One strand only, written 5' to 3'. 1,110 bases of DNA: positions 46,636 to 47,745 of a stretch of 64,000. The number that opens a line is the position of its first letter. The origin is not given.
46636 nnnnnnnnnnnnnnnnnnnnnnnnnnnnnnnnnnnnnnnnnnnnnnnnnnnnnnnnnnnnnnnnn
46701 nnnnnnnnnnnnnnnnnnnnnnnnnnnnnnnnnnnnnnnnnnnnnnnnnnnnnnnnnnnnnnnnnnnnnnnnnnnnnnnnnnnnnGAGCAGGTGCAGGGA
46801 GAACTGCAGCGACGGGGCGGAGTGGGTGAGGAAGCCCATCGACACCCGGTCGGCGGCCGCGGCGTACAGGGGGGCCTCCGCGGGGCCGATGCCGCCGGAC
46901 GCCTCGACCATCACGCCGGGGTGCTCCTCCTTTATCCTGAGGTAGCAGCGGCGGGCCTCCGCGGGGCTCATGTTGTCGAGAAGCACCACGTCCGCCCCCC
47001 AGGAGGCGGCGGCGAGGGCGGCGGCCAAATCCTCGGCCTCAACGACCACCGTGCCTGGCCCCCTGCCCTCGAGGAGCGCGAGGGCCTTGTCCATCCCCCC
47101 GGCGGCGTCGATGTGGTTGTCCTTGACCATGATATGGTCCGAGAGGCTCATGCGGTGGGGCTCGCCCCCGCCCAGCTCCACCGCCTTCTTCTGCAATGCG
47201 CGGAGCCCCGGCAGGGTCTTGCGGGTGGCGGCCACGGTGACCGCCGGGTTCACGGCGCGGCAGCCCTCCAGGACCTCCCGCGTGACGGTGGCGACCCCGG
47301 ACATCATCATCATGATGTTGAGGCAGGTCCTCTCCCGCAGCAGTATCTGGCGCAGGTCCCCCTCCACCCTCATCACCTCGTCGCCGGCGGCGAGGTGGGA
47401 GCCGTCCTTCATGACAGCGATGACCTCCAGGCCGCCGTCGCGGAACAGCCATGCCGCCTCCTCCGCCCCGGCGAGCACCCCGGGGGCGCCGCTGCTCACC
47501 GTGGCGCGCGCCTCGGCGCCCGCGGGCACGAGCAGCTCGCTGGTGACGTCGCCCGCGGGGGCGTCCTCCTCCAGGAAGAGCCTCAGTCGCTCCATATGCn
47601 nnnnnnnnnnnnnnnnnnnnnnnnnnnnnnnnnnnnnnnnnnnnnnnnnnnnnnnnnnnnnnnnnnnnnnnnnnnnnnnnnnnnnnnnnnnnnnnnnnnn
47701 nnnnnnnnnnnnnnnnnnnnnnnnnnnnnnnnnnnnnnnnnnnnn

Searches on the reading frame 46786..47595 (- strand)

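Call 65: search_protein_families(library=pfam, proteins=[window:46786-47595:-], max_evalue=0.000001)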
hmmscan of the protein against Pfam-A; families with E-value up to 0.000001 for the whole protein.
window:46786-47595:- (270 aa): 2 families
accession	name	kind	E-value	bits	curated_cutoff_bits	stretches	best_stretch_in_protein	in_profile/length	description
PF01729.25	QRPTase_C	-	1.2e-43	149.2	23.1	1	101-267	1-168/169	Quinolinate phosphoribosyl transferase, C-terminal domain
PF02749.22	QRPTase_N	-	2e-20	73.2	27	1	16-99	1-82/82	Quinolinate phosphoribosyl transferase, N-terminal domain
